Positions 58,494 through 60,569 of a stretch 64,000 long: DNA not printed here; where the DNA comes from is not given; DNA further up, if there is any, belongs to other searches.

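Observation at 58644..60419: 591-aa HTH protein with AT-hook-like patch and (EPKP)n linker is the candidate master regulator, with transposase as the alternative reading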

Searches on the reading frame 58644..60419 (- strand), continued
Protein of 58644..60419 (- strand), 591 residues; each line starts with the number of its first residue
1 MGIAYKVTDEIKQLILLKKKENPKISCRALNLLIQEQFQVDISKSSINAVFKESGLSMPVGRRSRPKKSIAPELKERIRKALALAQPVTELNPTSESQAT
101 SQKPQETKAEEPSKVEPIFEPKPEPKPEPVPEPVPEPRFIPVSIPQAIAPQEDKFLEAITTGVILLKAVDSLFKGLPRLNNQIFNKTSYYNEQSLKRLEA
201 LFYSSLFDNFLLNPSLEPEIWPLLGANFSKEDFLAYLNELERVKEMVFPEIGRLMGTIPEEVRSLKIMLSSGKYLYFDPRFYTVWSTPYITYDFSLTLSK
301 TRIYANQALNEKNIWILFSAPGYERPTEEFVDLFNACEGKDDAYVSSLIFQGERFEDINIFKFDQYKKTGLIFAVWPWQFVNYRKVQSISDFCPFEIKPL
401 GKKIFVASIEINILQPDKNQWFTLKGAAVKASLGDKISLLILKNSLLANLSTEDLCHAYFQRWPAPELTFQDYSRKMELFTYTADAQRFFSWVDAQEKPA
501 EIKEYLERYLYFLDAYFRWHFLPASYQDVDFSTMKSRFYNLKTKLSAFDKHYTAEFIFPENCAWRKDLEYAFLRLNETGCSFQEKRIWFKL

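Call 34: fold_search(model_id=the predicted structure, library=pdb)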
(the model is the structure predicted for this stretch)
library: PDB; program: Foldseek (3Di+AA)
matches with E <= 10: 718; with E <= 0.001: 0
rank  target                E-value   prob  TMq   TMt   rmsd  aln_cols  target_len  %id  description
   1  3ecp_A                1.9e-02  0.41  0.18  0.22  15.9       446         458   10  Crystal Structure Of Tn5 Transposase Complexed With 5' Phosphorylated Transposon End DNA (released 2008-10-21)
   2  1mm8_A                1.9e-02  0.33  0.17  0.21  15.6       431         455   12  Crystal structure of Tn5 Transposase complexed with ME DNA (released 2002-12-13)
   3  4dm0_A                2.6e-02  0.30  0.18  0.21  16.0       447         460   11  TN5 transposase: 20MER OUTSIDE END 2 MN complex (released 2012-02-22)
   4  1muh_A                4.2e-02  0.33  0.19  0.23  15.7       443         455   11  CRYSTAL STRUCTURE OF TN5 TRANSPOSASE COMPLEXED WITH TRANSPOSON END DNA (released 2002-09-27)
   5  1ozb_F                5.8e-02  0.15  0.07  0.18  20.0       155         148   12  Crystal Structure of SecB complexed with SecA C-terminus (released 2003-10-14)
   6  1mus_A                1.0e-01  0.21  0.19  0.22  15.5       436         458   10  crystal structure of Tn5 transposase complexed with resolved outside end DNA (released 2002-09-27)
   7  1fx3_B                1.1e-01  0.12  0.07  0.18  19.8       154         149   12  CRYSTAL STRUCTURE OF H. INFLUENZAE SECB (released 2000-12-06)
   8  1kn0_A                1.5e-01  0.12  0.08  0.18  20.9       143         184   15  Crystal Structure of the human Rad52 protein (released 2002-09-04)
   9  8rjw_F                2.4e-01  0.13  0.07  0.19  15.4       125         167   13  Human RAD52 open ring - ssDNA complex (released 2024-04-24)
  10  5yfg_MODEL_1_A        2.8e-01  0.33  0.08  0.20   5.9        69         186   16  SOLUTION STRUCTURE OF HUMAN MOG1 (released 2017-11-01)
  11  5woe_MODEL_1_A        3.1e-01  0.23  0.08  0.28  18.3       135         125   10  Solution structure of the sorting nexin 25 phox-homology domain (released 2018-08-08)
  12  9a1v_A                3.3e-01  0.07  0.09  0.11  21.6       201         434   12  Integrative model of Nucleotide excision repair complex of XPA and RPA on 5' junction substrate (released 2022-08-30)
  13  5bvb_B                3.8e-01  0.38  0.08  0.29   5.4        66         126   11  Engineered Digoxigenin binder DIG5.1a (released 2015-10-28)
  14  4fvs_A                3.8e-01  0.07  0.09  0.20  18.9       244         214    8  Crystal structure of a putative lipoprotein (BDI_3050) from Parabacteroides distasonis ATCC 8503 at 2.70 A resolution (released 2012-07-25)
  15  6g63_G                4.1e-01  0.03  0.07  0.08  21.5       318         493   10  RNase E in complex with sRNA RrpA (released 2018-10-03)
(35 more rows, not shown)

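Call 41: search_protein_families(library=ncbifam, alignment_id=A1, max_evalue=10)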
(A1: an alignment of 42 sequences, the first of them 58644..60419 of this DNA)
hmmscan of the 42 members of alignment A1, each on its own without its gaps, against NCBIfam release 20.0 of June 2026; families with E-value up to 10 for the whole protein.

A. member 1, window:58644-60419:- (591 aa): 6 families
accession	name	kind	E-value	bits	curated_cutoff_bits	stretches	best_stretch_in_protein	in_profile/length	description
NF033545.0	transpos_IS630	equivalog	2.8e-05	23.7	100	1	8-86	58-138/299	IS630 family transposase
TIGR04526.1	predic_Ig_block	subfamily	0.12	11.3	150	1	91-149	60-119/693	putative immunoglobulin-blocking virulence protein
NF008084.0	PRK10819.1-5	equivalog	0.22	11.4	315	1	86-138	58-111/249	TonB system transport protein TonB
NF011521.0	PRK14960.1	equivalog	0.34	9.2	1228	1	83-137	384-440/702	DNA polymerase III subunit gamma/tau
NF008082.0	PRK10819.1-3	equivalog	1.1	9.1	265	1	105-142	62-94/242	TonB system transport protein TonB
NF033930.1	pneumo_PspA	exception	9.7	4.7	850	0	85-136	340-392/659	pneumococcal surface protein A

B. families by the number of members that match (of 42 scanned): 46 families (the first 25 are shown)
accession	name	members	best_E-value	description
NF033545.0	transpos_IS630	32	2.8e-05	IS630 family transposase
NF033577.2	transpos_IS481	12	0.0065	IS481 family transposase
NF033594.2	transpos_ISNCY_2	7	0.072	ISNCY family transposase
NF007065.0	PRK09510.1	6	1e-05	cell envelope integrity protein TolA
NF033516.0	transpos_IS3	6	0.011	IS3 family transposase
TIGR02794.1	tolA_full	5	7.8e-08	cell envelope integrity protein TolA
NF045780.1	TrlF_fam_ATP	5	0.00053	TrlF family AAA-like ATPase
NF033930.1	pneumo_PspA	4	1.9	pneumococcal surface protein A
TIGR04526.1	predic_Ig_block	3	0.12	putative immunoglobulin-blocking virulence protein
NF033592.1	transpos_IS4_1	2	0.058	IS4 family transposase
NF041670.1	GvpQ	2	0.56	gas vesicle protein GvpQ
TIGR00437.1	feoB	2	1.9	ferrous iron transport protein B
NF040983.1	BimA_second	2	2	trimeric autotransporter actin-nucleating factor BimA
NF033845.1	MSCRAMM_ClfB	1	0.0063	MSCRAMM family adhesin clumping factor ClfB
TIGR00927.1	2A1904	1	0.012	K+-dependent Na+/Ca+ exchanger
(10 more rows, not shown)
